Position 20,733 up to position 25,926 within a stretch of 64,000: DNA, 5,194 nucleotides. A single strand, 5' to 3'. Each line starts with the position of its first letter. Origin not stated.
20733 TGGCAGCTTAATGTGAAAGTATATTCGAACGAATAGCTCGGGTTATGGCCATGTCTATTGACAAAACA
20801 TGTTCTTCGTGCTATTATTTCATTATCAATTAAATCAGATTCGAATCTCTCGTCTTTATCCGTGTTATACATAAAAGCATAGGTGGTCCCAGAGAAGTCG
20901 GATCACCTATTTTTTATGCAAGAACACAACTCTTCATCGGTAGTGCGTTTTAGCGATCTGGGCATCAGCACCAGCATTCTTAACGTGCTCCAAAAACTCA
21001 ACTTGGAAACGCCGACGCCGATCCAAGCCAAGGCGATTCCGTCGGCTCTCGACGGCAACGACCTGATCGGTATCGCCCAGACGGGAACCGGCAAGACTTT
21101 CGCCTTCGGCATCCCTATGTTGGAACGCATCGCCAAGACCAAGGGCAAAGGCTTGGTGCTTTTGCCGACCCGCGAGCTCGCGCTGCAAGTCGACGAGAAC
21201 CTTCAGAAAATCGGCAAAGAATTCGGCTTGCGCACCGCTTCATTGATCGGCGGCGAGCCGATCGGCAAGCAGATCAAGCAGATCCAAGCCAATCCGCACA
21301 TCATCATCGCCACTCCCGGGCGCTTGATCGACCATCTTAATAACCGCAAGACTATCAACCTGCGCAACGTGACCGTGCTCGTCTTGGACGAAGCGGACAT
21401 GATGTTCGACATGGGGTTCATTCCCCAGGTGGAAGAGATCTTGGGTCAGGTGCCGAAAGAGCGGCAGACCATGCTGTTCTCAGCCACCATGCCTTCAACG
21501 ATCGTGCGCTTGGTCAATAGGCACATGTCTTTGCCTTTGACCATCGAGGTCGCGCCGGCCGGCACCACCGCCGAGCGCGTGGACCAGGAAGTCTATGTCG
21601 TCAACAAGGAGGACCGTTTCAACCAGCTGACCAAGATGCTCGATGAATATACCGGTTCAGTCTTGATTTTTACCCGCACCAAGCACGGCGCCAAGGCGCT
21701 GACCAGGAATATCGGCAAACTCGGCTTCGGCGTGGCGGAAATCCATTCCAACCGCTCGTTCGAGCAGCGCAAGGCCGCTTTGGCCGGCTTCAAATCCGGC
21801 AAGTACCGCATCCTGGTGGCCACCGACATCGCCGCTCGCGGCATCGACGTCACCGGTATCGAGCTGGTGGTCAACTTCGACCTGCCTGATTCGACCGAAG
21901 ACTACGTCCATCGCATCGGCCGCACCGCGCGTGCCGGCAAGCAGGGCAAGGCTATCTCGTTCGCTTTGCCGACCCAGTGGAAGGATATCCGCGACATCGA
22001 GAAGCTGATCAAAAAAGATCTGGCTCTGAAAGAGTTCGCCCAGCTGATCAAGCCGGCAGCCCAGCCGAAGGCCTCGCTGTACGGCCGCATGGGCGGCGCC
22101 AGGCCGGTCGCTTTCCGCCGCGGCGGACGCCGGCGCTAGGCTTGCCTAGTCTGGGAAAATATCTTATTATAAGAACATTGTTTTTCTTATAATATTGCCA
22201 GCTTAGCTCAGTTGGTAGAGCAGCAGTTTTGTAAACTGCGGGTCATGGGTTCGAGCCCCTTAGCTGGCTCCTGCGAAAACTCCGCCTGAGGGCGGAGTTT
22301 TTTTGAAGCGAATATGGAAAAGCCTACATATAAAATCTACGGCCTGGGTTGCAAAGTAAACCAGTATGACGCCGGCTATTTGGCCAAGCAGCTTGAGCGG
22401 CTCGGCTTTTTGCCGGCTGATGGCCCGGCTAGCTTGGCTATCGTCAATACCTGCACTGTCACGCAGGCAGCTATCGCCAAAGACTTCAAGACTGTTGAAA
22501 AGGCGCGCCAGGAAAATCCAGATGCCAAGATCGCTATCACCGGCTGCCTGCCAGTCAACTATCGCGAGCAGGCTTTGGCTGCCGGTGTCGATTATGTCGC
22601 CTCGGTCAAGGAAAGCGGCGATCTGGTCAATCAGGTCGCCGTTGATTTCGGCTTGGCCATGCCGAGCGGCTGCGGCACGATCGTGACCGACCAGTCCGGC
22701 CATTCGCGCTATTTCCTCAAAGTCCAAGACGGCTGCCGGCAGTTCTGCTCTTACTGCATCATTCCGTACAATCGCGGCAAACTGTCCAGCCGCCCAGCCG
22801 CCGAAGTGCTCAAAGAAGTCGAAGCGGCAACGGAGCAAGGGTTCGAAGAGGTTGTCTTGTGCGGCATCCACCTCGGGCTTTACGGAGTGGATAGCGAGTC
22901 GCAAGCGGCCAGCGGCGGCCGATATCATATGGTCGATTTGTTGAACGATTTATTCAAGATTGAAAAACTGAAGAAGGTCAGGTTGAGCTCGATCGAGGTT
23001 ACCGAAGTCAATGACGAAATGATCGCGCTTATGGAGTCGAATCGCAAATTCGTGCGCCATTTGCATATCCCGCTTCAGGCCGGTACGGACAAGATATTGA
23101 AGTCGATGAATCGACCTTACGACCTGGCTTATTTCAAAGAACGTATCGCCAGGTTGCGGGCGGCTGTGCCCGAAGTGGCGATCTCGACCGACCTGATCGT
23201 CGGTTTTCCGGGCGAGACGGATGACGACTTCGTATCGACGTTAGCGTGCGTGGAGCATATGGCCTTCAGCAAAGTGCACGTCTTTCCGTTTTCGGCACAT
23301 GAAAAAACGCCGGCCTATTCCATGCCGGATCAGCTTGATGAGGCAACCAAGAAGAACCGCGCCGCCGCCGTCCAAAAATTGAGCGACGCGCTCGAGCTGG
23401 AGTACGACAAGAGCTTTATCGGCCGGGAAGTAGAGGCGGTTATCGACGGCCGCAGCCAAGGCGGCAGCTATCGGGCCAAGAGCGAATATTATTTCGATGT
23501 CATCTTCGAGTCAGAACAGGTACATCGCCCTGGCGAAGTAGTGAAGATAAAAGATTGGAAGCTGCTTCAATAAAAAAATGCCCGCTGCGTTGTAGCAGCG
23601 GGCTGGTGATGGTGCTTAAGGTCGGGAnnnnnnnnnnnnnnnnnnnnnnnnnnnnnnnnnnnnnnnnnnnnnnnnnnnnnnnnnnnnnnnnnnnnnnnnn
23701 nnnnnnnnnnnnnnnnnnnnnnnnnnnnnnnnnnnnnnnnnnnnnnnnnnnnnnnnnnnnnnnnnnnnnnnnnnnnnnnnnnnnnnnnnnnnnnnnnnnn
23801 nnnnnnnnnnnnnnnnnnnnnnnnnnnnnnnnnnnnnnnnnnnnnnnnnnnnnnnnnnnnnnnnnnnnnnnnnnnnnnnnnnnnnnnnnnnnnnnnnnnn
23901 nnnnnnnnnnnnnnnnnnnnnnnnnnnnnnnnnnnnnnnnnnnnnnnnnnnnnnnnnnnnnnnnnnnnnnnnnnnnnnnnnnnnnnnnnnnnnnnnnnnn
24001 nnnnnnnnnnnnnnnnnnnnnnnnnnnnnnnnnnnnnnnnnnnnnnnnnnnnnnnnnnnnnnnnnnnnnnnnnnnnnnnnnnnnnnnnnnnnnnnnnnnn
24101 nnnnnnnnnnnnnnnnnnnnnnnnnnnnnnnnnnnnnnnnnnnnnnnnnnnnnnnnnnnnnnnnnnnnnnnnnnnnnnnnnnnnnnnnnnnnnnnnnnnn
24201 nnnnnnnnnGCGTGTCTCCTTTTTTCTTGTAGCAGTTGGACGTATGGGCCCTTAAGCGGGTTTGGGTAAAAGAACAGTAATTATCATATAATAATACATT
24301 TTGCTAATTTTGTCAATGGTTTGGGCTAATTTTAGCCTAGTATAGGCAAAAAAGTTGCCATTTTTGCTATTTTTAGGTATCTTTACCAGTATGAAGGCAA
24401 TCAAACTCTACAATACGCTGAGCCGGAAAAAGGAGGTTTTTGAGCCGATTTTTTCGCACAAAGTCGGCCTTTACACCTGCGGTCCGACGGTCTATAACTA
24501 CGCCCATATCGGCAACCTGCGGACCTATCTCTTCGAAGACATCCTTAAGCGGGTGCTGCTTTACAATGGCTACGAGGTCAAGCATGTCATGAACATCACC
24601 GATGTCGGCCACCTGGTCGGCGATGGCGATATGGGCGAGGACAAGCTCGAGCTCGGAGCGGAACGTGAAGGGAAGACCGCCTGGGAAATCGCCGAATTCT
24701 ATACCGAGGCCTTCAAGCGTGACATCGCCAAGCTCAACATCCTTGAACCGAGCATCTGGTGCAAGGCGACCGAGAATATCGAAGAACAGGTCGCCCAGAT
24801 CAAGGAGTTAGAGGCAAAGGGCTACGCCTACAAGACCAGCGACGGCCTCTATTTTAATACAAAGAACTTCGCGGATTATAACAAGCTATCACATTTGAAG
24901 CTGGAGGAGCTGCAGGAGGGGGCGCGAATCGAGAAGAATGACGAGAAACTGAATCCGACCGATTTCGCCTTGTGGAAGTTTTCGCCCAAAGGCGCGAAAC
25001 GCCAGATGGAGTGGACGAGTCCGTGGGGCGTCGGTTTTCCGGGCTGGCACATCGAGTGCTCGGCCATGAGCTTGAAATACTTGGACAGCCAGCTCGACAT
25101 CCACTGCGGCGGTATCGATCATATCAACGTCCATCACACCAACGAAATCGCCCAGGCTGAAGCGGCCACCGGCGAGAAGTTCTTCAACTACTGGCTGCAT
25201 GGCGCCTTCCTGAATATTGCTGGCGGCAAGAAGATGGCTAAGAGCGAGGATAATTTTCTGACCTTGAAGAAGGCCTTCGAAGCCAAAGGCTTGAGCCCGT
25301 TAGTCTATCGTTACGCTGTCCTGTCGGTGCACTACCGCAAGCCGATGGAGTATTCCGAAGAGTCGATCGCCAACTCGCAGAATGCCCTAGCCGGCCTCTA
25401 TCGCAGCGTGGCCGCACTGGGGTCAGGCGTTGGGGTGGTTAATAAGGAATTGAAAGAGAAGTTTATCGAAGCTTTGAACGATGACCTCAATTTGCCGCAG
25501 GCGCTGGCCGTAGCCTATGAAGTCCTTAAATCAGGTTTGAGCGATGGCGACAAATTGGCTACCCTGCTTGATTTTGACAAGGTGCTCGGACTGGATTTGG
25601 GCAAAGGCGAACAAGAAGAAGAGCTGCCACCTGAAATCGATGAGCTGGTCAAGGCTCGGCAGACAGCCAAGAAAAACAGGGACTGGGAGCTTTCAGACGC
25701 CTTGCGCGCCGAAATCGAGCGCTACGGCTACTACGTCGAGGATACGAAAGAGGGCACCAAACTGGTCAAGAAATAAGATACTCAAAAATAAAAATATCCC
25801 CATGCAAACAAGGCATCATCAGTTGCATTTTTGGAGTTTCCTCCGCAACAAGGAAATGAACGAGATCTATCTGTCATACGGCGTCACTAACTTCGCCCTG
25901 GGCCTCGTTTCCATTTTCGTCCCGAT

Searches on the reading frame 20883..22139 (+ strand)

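Call 75: search_protein_families(library=pfam, max_evalue=0.00001, proteins=[window:20883-22139:+])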
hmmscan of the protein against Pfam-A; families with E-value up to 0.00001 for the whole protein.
window:20883-22139:+ (418 aa): 3 families
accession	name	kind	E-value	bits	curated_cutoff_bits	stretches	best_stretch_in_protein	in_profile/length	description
PF00270.35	DEAD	-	2.1e-53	180.9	26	1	45-207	1-164/167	DEAD/DEAH box helicase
PF00271.37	Helicase_C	-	1.4e-29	103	23.5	1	246-352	3-110/110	Helicase conserved C-terminal domain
PF04851.21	ResIII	-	6.7e-07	29.8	22.5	1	62-203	27-162/164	Type III restriction enzyme, res subunit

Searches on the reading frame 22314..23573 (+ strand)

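Call 75: search_protein_families(library=pfam, max_evalue=0.00001, proteins=[window:22314-23573:+])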
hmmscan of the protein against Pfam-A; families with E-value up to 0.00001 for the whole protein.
window:22314-23573:+ (419 aa): 2 families
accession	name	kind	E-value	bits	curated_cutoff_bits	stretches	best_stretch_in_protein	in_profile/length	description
PF04055.27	Radical_SAM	-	6.1e-25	88.8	29.5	1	136-310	2-163/166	Radical SAM superfamily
PF00919.26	UPF0004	-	5.1e-17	62.1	27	1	7-90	3-89/98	Uncharacterized protein family UPF0004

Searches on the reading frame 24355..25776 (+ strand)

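Call 75: search_protein_families(library=pfam, max_evalue=0.00001, proteins=[window:24355-25776:+])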
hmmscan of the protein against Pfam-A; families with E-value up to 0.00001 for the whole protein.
window:24355-25776:+ (473 aa): 3 families
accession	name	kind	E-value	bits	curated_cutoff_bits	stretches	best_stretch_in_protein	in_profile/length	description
PF01406.26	tRNA-synt_1e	-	9.1e-95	317.9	27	1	29-342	2-300/301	tRNA synthetases class I (C) catalytic domain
PF09334.17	tRNA-synt_1g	-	2e-09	37.1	20.1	1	47-203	11-163/391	tRNA synthetases class I (M)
PF23493.1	CysS_C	-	2.4e-08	34.4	23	1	422-467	2-47/51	Cysteinyl-tRNA ligase anticodon binding domain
